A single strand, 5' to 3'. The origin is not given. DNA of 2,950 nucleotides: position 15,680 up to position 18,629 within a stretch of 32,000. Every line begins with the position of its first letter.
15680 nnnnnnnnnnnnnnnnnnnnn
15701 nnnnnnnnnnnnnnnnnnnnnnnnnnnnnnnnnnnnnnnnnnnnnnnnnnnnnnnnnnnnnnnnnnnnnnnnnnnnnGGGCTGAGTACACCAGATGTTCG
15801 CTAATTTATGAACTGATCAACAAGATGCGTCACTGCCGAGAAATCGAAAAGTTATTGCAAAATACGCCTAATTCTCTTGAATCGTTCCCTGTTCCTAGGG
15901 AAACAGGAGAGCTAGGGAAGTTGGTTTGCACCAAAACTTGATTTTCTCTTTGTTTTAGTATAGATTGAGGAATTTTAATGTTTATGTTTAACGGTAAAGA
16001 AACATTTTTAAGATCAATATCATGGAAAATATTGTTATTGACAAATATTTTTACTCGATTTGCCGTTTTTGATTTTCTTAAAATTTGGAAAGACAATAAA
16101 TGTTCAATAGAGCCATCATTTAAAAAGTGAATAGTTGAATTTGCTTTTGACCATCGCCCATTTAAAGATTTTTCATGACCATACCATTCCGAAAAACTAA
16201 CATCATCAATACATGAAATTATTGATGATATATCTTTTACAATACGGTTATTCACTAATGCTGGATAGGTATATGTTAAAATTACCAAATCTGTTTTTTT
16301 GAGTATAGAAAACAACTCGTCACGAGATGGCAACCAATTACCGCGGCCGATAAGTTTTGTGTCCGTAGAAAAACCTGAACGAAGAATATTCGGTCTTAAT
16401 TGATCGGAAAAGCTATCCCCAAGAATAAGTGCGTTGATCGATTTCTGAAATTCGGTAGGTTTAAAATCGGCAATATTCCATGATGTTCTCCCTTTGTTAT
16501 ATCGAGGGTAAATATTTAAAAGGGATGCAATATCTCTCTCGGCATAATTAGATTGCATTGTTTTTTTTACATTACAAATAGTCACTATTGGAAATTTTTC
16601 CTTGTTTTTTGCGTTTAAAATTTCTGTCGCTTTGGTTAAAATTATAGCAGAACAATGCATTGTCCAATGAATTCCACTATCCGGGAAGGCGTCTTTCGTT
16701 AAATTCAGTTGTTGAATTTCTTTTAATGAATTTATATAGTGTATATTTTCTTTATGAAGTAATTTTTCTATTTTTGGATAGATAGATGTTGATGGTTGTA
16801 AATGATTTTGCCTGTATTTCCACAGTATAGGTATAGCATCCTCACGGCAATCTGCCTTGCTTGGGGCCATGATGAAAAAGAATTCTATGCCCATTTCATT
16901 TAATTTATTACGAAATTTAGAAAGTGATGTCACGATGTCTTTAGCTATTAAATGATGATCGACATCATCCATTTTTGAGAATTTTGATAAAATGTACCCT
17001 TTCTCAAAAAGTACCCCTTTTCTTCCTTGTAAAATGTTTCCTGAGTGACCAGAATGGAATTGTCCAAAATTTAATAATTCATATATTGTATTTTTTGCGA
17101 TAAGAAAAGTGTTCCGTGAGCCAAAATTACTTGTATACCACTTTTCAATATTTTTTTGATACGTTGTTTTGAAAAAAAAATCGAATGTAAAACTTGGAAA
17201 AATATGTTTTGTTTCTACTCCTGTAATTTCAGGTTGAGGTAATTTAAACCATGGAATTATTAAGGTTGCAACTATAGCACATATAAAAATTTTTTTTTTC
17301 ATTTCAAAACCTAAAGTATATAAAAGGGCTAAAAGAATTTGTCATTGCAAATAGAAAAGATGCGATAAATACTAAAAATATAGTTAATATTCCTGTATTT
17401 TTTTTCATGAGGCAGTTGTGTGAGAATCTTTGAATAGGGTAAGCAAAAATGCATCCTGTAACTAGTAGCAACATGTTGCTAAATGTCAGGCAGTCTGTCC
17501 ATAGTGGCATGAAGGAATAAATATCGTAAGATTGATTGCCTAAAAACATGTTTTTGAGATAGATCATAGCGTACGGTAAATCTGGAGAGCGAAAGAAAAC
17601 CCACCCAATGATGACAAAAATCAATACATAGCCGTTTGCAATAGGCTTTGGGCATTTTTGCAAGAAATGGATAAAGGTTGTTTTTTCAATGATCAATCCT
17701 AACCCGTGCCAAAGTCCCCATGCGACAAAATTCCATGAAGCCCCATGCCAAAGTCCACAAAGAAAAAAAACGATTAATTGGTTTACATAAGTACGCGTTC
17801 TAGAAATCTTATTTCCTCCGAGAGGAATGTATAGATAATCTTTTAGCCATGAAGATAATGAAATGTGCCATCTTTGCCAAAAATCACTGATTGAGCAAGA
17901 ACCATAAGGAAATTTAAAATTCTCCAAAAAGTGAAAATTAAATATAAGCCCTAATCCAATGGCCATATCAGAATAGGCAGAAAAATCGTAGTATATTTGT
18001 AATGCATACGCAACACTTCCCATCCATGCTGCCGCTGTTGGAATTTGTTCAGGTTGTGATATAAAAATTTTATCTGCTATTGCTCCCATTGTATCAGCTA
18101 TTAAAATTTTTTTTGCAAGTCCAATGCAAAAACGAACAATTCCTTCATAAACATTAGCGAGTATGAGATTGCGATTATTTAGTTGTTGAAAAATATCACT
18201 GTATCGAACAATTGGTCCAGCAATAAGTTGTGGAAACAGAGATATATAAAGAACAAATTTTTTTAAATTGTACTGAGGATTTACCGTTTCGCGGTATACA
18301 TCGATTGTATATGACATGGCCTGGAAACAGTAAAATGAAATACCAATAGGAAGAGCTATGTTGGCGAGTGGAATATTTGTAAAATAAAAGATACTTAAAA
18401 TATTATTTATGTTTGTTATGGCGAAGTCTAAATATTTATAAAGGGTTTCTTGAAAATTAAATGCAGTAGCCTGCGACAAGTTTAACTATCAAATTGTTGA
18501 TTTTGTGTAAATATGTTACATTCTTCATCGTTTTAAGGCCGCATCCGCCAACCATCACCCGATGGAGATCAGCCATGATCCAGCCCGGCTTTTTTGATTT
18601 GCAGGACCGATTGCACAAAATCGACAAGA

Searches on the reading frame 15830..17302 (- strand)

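Call 8: search_protein_families(library=pfam, proteins=[window:15830-17302:-], max_evalue=0.001)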
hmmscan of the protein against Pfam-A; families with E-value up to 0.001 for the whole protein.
window:15830-17302:- (490 aa): 1 family
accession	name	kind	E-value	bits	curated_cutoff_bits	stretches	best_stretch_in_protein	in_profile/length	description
PF16822.11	ALGX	-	0.00045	20.4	26.5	1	120-218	25-119/268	SGNH hydrolase-like domain, acetyltransferase AlgX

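Call 57: search_protein_families(library=ncbifam, proteins=[window:15830-17302:-], max_evalue=0.00001)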
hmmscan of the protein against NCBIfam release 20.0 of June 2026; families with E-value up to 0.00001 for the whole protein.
window:15830-17302:- (490 aa): 0 families

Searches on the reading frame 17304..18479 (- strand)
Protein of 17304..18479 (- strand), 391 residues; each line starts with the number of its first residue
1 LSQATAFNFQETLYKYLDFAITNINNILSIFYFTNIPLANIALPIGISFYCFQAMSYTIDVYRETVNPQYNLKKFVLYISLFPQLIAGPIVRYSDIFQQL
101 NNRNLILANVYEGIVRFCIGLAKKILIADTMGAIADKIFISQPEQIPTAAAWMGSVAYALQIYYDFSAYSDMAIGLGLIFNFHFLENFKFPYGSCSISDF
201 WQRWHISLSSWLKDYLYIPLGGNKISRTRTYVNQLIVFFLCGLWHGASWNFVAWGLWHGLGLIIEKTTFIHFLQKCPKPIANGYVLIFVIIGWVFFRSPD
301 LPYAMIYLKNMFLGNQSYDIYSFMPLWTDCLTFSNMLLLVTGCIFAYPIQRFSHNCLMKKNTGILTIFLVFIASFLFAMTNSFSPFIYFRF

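Call 8: search_protein_families(library=pfam, proteins=[window:17304-18479:-], max_evalue=0.001)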
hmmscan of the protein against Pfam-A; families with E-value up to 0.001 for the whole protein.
window:17304-18479:- (391 aa): 2 families
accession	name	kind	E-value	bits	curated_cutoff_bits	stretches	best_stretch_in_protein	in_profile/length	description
PF03062.24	MBOAT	-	4.4e-31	108.8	27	1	69-279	78-308/337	MBOAT, membrane-bound O-acyltransferase family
PF13813.11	MBOAT_2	-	0.00039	21.1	25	1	188-247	5-66/85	Membrane bound O-acyl transferase family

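Call 57: search_protein_families(library=ncbifam, proteins=[window:17304-18479:-], max_evalue=0.00001)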
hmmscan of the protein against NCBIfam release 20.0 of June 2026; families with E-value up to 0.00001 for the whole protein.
window:17304-18479:- (391 aa): 1 family
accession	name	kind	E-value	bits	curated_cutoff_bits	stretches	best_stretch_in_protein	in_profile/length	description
TIGR04091.1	LTA_dltB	equivalog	3.4e-41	141.7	375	1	35-276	101-348/380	D-alanyl-lipoteichoic acid biosynthesis protein DltB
